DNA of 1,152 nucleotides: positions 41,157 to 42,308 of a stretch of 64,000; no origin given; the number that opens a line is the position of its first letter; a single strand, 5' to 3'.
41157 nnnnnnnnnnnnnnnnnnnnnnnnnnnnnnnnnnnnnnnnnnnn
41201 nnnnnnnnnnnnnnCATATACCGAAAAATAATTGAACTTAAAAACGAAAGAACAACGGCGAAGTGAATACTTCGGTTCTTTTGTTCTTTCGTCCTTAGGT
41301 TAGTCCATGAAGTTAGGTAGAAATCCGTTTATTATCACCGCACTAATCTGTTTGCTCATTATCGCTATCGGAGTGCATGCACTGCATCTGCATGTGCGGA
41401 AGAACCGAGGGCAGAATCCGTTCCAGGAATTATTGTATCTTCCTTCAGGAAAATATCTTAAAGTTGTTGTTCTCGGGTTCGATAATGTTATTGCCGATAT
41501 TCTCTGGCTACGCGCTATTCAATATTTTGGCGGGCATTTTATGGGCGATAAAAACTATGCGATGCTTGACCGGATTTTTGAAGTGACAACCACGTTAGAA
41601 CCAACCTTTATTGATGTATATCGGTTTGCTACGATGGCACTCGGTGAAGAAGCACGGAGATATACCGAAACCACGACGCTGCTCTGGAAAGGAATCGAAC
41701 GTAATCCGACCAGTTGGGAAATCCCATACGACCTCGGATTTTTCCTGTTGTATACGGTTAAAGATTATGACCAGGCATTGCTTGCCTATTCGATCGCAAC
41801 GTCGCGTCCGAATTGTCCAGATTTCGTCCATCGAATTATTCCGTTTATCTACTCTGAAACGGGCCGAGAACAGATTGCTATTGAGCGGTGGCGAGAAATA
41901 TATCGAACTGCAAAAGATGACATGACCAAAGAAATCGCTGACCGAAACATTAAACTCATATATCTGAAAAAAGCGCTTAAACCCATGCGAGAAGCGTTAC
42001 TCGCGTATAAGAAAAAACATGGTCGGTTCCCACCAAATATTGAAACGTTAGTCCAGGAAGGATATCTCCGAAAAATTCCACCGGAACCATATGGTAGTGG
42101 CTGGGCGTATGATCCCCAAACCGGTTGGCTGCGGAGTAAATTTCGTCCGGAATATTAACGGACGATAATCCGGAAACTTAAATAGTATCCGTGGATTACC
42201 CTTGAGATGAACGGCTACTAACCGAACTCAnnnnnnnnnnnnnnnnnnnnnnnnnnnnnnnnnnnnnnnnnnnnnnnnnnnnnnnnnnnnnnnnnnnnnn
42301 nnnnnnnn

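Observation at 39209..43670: ABC-2 transporter + TPR/pseudopilin-domain membrane protein + sigma54 activator: candidate novel envelope system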

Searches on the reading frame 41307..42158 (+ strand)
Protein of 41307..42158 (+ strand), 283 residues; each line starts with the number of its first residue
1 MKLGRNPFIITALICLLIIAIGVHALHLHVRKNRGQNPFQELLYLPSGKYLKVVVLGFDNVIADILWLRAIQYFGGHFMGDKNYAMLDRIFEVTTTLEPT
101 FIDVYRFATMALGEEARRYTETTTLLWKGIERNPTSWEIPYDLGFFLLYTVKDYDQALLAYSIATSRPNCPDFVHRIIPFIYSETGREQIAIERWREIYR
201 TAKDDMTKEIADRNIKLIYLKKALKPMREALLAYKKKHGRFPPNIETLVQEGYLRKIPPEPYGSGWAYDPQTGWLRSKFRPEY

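Call 3: search_protein_families(library=pfam, proteins=[window:41307-42158:+], max_evalue=0.1)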
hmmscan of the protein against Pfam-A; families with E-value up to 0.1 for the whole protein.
window:41307-42158:+ (283 aa): 1 family
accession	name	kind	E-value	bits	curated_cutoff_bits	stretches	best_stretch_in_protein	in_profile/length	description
PF13431.12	TPR_17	-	0.049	14.4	24.4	0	125-158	1-33/34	Tetratricopeptide repeat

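Call 4: search_protein_families(library=ncbifam, proteins=[window:41307-42158:+], max_evalue=0.1)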
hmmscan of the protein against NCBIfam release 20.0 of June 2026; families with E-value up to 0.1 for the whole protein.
window:41307-42158:+ (283 aa): 2 families
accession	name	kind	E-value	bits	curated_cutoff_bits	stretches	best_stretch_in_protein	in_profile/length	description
NF040959.1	MamA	equivalog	0.001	18.6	200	1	90-195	93-196/204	magnetosome protein MamA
TIGR01870.1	cas_TM1810_Csm2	hypoth_equivalog_domain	0.036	15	30.6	0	172-239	32-95/96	type III-A CRISPR-associated protein Csm2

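Call 6: find_homologous_proteins(query=window:41307-42155:+, max_evalue=0.001)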
Query window:41307-42155:+ (283 aa): 9 proteins with E <= 0.001 among 480 candidates.
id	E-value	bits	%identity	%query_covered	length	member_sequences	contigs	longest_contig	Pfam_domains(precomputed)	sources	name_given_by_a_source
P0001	1.4e-192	656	100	100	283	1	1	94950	-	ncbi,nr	ncbi:MAG: hypothetical protein N3A72_06175 [bacterium]|nr:hypothetical protein [bacterium]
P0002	2.9e-154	531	78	100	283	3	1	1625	-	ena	-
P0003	1.7e-144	499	75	100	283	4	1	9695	-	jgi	jgi:hypothetical protein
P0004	1.2e-139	483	73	100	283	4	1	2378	-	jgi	jgi:hypothetical protein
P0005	9.7e-139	480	72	100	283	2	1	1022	-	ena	-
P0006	3.6e-134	465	77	90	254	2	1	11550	-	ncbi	ncbi:MAG: hypothetical protein ACE14V_11200 [bacterium]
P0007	5.0e-93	330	49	97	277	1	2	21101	-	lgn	-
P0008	1.1e-41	161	38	72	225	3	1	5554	-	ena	-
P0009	8.4e-41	158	39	76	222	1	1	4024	-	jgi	-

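Call 8: find_encoding_contigs(protein=P0007, flank=8000, max_places=3)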
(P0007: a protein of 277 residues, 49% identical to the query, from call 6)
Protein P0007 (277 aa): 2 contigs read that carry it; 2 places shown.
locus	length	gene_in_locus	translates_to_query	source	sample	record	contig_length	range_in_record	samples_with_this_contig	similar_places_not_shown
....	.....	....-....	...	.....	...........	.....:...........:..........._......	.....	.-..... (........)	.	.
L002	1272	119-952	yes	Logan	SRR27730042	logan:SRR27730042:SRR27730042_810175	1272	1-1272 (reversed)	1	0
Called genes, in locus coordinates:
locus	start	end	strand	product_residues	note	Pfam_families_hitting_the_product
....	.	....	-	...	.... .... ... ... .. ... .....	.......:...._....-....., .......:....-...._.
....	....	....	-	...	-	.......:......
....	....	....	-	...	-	-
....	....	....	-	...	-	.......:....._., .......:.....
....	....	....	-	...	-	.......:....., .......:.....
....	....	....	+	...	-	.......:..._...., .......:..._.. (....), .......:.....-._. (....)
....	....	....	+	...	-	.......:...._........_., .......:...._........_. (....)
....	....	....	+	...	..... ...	-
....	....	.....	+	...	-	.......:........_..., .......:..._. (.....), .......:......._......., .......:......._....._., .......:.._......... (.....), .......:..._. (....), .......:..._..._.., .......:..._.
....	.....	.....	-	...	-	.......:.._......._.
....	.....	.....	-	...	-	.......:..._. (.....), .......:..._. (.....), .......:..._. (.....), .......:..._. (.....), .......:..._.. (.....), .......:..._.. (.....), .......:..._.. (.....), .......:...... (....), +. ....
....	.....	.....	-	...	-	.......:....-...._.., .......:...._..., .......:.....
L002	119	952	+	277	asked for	-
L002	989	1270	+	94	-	?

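Call 10: find_encoding_contigs(protein=P0008, flank=8000, max_places=3)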
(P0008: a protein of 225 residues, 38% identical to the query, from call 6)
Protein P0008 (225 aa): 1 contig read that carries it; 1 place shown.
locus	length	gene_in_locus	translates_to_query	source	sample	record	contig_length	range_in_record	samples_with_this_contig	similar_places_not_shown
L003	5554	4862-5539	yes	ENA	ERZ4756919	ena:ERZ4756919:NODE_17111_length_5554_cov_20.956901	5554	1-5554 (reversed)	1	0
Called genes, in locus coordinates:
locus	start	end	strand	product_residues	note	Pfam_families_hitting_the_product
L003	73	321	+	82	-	-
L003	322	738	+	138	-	PF01850:PIN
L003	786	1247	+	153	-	PF01909:NTP_transf_2 (weak), PF18765:Polbeta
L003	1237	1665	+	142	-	PF05168:HEPN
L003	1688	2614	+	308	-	PF00005:ABC_tran, PF13304:AAA_21 (weak)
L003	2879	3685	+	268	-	PF12679:ABC2_membrane_2, PF10920:DUF2705 (weak)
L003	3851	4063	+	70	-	PF10047:DUF2281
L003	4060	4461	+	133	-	PF01850:PIN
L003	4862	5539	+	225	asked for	-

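Call 11: find_encoding_contigs(protein=P0009, flank=8000, max_places=3)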
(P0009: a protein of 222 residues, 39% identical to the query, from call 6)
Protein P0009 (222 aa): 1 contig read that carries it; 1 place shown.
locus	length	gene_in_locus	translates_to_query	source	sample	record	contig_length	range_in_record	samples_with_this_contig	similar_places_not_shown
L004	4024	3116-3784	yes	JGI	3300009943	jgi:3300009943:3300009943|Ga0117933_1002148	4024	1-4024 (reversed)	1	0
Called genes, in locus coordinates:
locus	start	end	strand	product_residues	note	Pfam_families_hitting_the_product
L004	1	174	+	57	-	?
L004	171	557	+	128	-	-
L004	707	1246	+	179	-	PF05168:HEPN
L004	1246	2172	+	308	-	PF00005:ABC_tran, PF13304:AAA_21 (faint)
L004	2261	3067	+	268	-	PF12679:ABC2_membrane_2, PF10920:DUF2705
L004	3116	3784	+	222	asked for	-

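Call 12: find_encoding_contigs(protein=P0003, flank=8000, max_places=3)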
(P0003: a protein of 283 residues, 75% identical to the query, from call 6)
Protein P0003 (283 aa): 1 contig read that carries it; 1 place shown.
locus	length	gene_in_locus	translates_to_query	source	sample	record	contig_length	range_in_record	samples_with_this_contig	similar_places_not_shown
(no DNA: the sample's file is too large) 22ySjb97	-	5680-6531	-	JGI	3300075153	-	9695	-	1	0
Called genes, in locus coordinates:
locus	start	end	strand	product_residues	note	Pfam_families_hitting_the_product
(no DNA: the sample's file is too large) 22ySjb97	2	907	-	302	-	?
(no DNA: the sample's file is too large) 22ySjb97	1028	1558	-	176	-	PF02674:Colicin_V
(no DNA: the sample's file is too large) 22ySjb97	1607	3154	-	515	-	PF00437:T2SSE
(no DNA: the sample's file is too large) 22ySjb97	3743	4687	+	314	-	PF00005:ABC_tran, PF13304:AAA_21 (weak)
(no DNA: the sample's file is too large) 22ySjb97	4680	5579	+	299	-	PF12679:ABC2_membrane_2 (weak)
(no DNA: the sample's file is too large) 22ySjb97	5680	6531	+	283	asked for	-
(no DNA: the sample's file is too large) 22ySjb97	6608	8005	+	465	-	PF00072:Response_reg, PF00158:Sigma54_activat, PF14532:Sigma54_activ_2, PF00004:AAA (weak), PF25601:AAA_lid_14, PF02954:HTH_8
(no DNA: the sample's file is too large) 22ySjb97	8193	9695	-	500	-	?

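Call 20: search_protein_representatives(alignment_id=A1)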
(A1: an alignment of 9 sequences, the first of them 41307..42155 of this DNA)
Query: 9 sequences, 278 profile positions. Proteins with E-value up to 0.001 (for the whole library): 6848; up to 1e-10: 2575; up to 1e-30: 429. The best 150 are listed.
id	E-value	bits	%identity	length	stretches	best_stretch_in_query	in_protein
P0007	1.2e-134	464.5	-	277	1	2-278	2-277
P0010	2.9e-79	282.8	-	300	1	7-278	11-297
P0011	6.2e-73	262.0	-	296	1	8-277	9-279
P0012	2.0e-68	247.2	-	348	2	8-274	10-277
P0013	4.0e-64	233.1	-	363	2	5-274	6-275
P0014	3.9e-63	229.8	-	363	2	10-275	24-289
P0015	9.7e-63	228.5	-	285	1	11-264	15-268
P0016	1.9e-61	224.3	-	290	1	26-271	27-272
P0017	7.4e-61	222.4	-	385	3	8-127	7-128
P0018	1.0e-60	221.9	-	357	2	11-266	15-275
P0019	1.5e-60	221.4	-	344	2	3-275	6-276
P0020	1.5e-59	218.1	-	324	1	7-274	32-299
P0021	6.9e-59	215.9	-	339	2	37-273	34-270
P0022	4.4e-58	213.3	-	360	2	7-273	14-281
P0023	7.9e-58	212.4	-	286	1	5-272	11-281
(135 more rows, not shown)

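Call 21: predict_structure(alignment_id=A1)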
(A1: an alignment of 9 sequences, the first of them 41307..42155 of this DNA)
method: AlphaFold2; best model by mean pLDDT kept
length: 283 residues; sequences in the alignment: 9
mean_pLDDT: 74.6   pTM: 0.61
mean pLDDT of the five models: 74.6, 74.2, 73.3, 72.9, 72.3
residues with pLDDT >= 90: 109; 70-90: 72; 50-70: 36; < 50: 66
segments of 3 or more residues with pLDDT < 50: 1-4, 34-86, 92-94
pLDDT, mean of each block of 10 residues (from residue 1): 58 71 54 40 28 34 45 42 47 53 70 73 85 88 89 94 93 85 90 95 88 92 94 97 97 96 94 93 85
secondary structure, 60 per line:
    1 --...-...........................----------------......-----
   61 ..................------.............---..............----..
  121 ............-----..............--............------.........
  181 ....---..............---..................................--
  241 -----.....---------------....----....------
elements in order: H7-33 H50-55 H61-78 H85-97 H101-114 H119-132 H138-151 H154-165 H172-184 H188-201 H205-238 H246-250 E266-269 E274-277

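Call 32: find_homologous_proteins(query=A3, max_evalue=1e-10)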
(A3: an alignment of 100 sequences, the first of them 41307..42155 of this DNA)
Query A3 (100 sequences) (283 aa, profile of the alignment): 87 proteins with E <= 1e-10 among 7790 candidates.
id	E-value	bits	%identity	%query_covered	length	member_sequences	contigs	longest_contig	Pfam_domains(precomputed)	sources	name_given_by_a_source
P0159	1.4e-99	351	34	96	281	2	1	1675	-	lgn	-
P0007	4.2e-97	343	49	97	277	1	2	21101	-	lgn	-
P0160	5.8e-96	339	29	95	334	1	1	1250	-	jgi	jgi:hypothetical protein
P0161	4.1e-95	336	27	98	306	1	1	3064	-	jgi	jgi:hypothetical protein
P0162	1.5e-94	334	26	97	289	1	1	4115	-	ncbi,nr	ncbi:MAG: hypothetical protein D6713_10135 [Deltaproteobacteria bacterium]|nr:MAG: hypothetical prot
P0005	4.1e-94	333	72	100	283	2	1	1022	-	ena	-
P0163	5.1e-94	333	26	98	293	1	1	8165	-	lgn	-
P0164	6.7e-94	332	28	99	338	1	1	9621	-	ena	-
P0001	1.8e-93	331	100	100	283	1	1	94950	-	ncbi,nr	ncbi:MAG: hypothetical protein N3A72_06175 [bacterium]|nr:hypothetical protein [bacterium]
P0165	6.2e-93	329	31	90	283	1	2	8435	-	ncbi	-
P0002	2.6e-92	327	78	100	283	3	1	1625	-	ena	-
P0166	2.7e-92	327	25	98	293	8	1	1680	-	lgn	-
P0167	4.9e-92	326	30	86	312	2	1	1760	-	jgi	jgi:hypothetical protein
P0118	1.2e-91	325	25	97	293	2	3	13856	-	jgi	jgi:tetratricopeptide (TPR) repeat protein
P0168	7.5e-91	322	25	94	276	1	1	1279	-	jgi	-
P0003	2.4e-90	321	75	100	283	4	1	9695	-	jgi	jgi:hypothetical protein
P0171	1.6e-88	315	25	100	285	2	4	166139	-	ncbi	-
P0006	1.9e-85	304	77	90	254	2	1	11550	-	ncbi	ncbi:MAG: hypothetical protein ACE14V_11200 [bacterium]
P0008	1.1e-76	276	38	72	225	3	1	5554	-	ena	-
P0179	1.1e-76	276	27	85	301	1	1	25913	-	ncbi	-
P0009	1.4e-76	275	39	76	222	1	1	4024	-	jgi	-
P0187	5.3e-71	257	36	73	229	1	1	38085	-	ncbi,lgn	-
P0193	1.3e-69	253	32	71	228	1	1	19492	-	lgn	-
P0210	3.0e-64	235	28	79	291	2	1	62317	-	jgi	-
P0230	2.0e-49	186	24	72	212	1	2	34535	-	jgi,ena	-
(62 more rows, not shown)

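Call 33: find_encoding_contigs(protein=P0171, flank=7000, max_places=2)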
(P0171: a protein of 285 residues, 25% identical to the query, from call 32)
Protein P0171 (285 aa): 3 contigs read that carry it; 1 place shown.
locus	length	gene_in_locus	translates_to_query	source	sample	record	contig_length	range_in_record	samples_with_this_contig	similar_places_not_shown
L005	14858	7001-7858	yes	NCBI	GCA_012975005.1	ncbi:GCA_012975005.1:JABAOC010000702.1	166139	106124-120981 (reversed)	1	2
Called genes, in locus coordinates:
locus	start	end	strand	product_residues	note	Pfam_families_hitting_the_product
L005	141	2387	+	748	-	PF01751:Toprim, PF01131:Topoisom_bac, PF01396:Zn_ribbon_Top1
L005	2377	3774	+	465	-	PF00072:Response_reg, PF00158:Sigma54_activat, PF14532:Sigma54_activ_2, PF07728:AAA_5 (weak), PF25601:AAA_lid_14, PF02954:HTH_8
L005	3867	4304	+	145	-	PF07963:N_methyl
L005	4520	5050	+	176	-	PF07963:N_methyl, PF14245:Pilin_PilA (weak)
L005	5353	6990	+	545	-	PF04932:Wzy_C, PF13424:TPR_12 (faint), PF07719:TPR_2 (faint)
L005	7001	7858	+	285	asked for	-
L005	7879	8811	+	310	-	PF00005:ABC_tran, PF13304:AAA_21 (weak)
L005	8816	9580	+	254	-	PF12679:ABC2_membrane_2, PF12730:ABC2_membrane_4 (weak)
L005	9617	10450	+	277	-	PF01061:ABC2_membrane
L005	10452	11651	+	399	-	PF00005:ABC_tran, PF13304:AAA_21 (faint)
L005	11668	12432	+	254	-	PF13489:Methyltransf_23 (weak), PF08241:Methyltransf_11, PF13649:Methyltransf_25, PF08242:Methyltransf_12 (weak)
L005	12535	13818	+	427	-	PF02310:B12-binding, PF19864:Radical_SAM_N2 (weak), PF04055:Radical_SAM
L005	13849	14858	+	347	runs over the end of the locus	PF00535:Glycos_transf_2, PF10111:Glyco_tranf_2_2, PF13641:Glyco_tranf_2_3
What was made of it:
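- L005 carries a separate Wzm/Wzt-like ABC pair next to the trio, which suggests the trio is not itself the glycan exporter (call 33).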

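Call 34: find_encoding_contigs(protein=P0210, flank=7000, max_places=2)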
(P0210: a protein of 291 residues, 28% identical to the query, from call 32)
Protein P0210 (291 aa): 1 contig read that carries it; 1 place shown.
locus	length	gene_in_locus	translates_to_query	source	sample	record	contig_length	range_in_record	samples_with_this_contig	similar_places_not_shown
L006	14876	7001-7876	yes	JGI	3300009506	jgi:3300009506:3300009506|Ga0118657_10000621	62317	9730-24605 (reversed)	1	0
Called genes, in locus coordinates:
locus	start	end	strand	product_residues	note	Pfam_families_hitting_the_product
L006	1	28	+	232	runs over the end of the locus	PF01728:FtsJ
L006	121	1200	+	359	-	PF01476:LysM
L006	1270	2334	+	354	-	PF02481:DNA_processg_A, PF18306:LDcluster4 (faint)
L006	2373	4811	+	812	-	PF01751:Toprim, PF01131:Topoisom_bac, PF01396:Zn_ribbon_Top1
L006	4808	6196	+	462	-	PF00072:Response_reg, PF00158:Sigma54_activat, PF14532:Sigma54_activ_2, PF07728:AAA_5 (weak), PF25601:AAA_lid_14, PF02954:HTH_8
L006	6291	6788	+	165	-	PF07963:N_methyl, PF14245:Pilin_PilA (weak)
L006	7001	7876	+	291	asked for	-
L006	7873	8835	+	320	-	PF00005:ABC_tran, PF13304:AAA_21 (weak)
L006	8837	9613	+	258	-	PF12679:ABC2_membrane_2, PF10920:DUF2705 (weak)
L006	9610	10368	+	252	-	PF06750:A24_N_bact, PF01478:Peptidase_A24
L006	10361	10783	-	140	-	PF07963:N_methyl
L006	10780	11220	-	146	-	-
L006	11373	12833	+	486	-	PF00672:HAMP, PF00512:HisKA, PF02518:HATPase_c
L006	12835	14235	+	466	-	PF00072:Response_reg, PF00158:Sigma54_activat, PF14532:Sigma54_activ_2, PF25601:AAA_lid_14, PF02954:HTH_8, PF18024:HTH_50 (weak)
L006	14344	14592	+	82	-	-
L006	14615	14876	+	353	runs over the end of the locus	PF11104:PilM_2, PF14450:FtsA (faint), PF05134:T2SSL (weak)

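Call 35: find_encoding_contigs(protein=P0187, flank=7000, max_places=2)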
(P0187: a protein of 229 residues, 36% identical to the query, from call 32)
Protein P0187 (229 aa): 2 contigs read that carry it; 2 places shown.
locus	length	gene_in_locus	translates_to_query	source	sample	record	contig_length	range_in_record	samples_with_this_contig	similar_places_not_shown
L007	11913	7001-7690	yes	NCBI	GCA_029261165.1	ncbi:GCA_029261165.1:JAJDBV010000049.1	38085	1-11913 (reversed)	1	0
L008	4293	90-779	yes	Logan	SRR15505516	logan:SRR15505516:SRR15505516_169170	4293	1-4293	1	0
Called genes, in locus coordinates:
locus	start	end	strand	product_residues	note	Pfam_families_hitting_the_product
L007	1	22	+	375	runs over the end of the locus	PF01041:DegT_DnrJ_EryC1, PF00155:Aminotran_1_2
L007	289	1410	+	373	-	-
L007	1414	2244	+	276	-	-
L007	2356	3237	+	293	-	PF08003:Methyltransf_9 (weak), PF13489:Methyltransf_23 (faint)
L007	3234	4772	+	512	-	PF01501:Glyco_transf_8 (faint)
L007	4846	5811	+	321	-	PF00535:Glycos_transf_2, PF13641:Glyco_tranf_2_3, PF10111:Glyco_tranf_2_2 (faint), PF13632:Glyco_trans_2_3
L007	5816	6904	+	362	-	PF13692:Glyco_trans_1_4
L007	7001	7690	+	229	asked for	-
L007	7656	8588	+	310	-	PF00005:ABC_tran, PF13304:AAA_21 (weak), PF13732:DrrA1-3_C (weak)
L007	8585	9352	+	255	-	PF12679:ABC2_membrane_2, PF12730:ABC2_membrane_4 (weak)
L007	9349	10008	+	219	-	-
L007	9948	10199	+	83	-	-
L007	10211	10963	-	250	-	-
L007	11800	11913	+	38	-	?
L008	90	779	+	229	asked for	-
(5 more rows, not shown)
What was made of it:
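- L007 has four glycosyltransferase or methyltransferase genes directly upstream (call 35).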

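Call 36: find_encoding_contigs(protein=P0179, flank=7000, max_places=2)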
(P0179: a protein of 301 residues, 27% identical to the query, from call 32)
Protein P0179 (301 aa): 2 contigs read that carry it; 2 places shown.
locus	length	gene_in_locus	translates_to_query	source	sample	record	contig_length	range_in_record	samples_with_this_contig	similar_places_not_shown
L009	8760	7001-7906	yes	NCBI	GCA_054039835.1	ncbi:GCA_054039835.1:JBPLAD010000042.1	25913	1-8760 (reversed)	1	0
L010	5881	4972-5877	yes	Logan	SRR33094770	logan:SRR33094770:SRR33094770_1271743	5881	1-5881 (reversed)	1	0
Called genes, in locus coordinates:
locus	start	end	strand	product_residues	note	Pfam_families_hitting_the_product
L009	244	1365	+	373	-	PF01855:POR_N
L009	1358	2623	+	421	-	PF02775:TPP_enzyme_C, PF01558:POR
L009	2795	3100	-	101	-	PF15731:MqsA_antitoxin (weak), PF01381:HTH_3, PF13560:HTH_31 (weak)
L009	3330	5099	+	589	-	PF03235:GmrSD_N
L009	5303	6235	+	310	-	PF00005:ABC_tran, PF13304:AAA_21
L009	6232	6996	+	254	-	PF12679:ABC2_membrane_2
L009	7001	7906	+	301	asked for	-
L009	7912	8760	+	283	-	?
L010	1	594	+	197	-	?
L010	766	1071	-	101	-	PF15731:MqsA_antitoxin (weak), PF01381:HTH_3, PF13560:HTH_31 (weak)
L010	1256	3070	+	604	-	PF03235:GmrSD_N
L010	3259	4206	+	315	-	PF00005:ABC_tran, PF13304:AAA_21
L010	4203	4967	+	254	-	PF12679:ABC2_membrane_2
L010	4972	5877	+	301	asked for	-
